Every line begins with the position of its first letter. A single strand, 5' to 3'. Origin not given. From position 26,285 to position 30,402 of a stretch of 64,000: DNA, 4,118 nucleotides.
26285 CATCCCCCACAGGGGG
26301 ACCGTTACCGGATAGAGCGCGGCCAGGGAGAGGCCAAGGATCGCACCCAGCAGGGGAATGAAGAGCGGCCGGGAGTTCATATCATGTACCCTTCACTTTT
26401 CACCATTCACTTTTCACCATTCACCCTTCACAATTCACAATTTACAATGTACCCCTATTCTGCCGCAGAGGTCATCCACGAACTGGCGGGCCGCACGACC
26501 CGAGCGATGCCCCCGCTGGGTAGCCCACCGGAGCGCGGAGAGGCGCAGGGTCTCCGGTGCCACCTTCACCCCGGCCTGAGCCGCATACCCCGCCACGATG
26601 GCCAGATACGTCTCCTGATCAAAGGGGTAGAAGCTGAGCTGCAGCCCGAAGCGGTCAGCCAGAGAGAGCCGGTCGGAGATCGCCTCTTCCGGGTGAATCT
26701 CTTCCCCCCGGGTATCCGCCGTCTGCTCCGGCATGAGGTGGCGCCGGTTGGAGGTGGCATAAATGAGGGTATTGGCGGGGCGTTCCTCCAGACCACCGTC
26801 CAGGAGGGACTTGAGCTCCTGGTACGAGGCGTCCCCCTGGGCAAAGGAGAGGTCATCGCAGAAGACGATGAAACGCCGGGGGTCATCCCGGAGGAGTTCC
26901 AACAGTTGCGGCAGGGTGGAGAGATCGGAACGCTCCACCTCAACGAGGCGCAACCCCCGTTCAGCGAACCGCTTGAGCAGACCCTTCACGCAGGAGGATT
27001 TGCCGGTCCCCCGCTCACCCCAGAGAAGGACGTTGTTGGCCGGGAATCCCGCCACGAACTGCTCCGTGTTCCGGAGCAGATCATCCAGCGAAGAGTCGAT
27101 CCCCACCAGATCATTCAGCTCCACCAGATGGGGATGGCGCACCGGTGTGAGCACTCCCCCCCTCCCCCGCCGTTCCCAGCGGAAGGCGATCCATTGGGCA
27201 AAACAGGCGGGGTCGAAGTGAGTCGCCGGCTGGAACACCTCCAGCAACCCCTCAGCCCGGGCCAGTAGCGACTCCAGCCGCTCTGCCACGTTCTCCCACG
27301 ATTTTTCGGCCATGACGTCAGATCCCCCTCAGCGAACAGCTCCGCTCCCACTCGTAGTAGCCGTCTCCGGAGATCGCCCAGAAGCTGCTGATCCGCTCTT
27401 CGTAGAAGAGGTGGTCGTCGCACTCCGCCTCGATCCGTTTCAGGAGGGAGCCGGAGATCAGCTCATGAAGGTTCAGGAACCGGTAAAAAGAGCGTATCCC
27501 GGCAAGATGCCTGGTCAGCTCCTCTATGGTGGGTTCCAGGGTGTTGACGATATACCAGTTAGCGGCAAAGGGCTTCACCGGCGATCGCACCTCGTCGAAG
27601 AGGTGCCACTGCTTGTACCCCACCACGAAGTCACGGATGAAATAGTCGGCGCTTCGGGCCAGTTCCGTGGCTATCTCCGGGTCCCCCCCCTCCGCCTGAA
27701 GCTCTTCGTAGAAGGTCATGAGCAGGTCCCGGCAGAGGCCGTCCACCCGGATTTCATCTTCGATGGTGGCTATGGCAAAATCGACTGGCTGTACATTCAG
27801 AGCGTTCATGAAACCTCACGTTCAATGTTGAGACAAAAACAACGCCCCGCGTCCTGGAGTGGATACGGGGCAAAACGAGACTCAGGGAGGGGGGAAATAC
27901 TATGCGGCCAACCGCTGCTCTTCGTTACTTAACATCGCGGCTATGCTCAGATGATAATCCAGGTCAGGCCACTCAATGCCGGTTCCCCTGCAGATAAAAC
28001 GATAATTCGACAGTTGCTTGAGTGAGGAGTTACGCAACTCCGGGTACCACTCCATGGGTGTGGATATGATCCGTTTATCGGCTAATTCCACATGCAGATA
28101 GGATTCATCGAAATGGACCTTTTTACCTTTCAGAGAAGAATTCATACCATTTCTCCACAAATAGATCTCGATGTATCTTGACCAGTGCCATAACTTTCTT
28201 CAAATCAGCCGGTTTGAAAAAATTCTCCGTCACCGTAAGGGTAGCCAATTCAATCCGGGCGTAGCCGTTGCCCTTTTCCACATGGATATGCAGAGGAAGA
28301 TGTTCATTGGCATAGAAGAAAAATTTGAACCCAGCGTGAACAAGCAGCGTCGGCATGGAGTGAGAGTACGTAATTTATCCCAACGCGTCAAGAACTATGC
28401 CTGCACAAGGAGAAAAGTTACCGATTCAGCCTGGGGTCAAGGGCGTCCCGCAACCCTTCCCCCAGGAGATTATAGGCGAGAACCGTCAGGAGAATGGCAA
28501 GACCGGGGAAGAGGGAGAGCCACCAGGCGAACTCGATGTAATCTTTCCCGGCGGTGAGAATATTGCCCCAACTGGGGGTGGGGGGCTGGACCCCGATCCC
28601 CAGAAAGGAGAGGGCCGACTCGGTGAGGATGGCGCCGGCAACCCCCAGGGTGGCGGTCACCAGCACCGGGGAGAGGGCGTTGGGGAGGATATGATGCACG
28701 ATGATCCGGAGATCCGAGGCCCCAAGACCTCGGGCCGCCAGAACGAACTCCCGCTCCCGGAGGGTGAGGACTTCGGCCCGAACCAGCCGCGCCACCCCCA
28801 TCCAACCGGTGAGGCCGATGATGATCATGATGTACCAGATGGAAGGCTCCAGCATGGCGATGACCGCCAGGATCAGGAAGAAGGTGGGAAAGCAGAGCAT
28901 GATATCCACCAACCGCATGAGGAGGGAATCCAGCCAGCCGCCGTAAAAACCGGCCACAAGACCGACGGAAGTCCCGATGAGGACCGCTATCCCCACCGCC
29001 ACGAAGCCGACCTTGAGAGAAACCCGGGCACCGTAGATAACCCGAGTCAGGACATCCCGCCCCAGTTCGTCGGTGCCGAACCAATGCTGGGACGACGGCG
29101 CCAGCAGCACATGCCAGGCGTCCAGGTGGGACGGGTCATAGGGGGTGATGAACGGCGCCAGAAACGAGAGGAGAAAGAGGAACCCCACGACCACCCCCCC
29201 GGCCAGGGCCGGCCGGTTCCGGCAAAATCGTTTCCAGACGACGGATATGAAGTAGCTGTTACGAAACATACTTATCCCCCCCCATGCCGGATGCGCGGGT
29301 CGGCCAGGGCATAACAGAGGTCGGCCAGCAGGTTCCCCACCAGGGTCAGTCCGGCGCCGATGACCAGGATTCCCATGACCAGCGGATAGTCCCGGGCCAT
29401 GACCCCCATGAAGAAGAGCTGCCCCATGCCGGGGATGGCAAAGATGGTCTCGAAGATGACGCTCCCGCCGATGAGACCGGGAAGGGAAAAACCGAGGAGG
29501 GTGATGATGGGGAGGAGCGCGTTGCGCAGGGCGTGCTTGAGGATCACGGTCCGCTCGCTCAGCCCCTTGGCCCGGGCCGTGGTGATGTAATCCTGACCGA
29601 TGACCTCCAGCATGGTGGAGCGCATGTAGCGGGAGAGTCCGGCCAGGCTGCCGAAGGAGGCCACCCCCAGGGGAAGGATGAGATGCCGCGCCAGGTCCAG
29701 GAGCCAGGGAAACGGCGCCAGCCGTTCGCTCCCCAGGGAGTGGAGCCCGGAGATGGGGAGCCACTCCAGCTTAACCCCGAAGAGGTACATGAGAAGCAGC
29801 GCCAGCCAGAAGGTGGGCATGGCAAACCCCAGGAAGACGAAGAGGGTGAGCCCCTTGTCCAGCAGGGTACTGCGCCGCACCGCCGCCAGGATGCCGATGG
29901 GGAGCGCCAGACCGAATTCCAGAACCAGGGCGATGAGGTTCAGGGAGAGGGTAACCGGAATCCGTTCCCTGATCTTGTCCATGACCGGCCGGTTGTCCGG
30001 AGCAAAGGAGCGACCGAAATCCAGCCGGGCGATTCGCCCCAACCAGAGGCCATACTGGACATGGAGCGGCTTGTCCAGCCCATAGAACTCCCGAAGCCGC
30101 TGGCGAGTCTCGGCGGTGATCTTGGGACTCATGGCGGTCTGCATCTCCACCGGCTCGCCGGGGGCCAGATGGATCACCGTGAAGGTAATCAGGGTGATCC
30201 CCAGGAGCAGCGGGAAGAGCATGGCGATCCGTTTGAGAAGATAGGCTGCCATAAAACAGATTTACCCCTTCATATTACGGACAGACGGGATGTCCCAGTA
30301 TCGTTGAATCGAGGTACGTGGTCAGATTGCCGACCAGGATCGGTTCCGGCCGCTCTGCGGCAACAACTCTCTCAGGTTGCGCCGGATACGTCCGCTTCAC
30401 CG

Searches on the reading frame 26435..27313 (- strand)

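Call 34: search_protein_families(library=pfam, proteins=[window:26435-27313:-], max_evalue=0.001)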
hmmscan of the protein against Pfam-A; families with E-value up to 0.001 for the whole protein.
window:26435-27313:- (292 aa): 6 families
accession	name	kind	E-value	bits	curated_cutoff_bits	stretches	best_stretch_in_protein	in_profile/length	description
PF05673.19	DUF815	-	2.2e-105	351.8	23.8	1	40-285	2-248/249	Protein of unknown function (DUF815)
PF13191.12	AAA_16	-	9.3e-08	33.2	32.6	1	73-143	6-81/167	AAA ATPase domain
PF00004.35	AAA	-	0.00026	21.9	21.2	1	95-194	1-114/131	ATPase family associated with various cellular activities (AAA)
PF20720.3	nSTAND3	-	0.00027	21.1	27.2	1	93-155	18-74/155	Novel STAND NTPase 3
PF13401.12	AAA_22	-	0.00037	21.2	27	0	92-177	5-64/130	AAA domain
PF12775.13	AAA_7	-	0.00043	20.3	25.8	0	93-141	34-82/181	P-loop containing dynein motor region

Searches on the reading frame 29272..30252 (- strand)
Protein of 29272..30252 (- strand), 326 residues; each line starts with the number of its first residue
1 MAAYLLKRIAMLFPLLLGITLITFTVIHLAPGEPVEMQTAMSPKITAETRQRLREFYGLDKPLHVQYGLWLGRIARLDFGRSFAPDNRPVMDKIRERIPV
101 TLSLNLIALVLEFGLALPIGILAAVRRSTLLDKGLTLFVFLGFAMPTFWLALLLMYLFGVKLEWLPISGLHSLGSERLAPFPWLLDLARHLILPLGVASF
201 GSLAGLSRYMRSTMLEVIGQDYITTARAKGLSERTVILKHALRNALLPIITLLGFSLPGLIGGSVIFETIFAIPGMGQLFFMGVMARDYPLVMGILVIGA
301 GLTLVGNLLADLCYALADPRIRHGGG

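Call 34: search_protein_families(library=pfam, proteins=[window:29272-30252:-], max_evalue=0.001)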
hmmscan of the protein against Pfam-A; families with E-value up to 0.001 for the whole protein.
window:29272-30252:- (326 aa): 2 families
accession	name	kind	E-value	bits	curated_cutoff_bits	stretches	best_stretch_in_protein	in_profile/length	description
PF00528.27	BPD_transp_1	-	6.3e-43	147.1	26.4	1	116-323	1-184/184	Binding-protein-dependent transport system inner membrane component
PF19300.4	BPD_transp_1_N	-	3.5e-10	40.5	23.8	1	1-104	1-113/114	Binding-prot-dependent transport system membrane comp, N-term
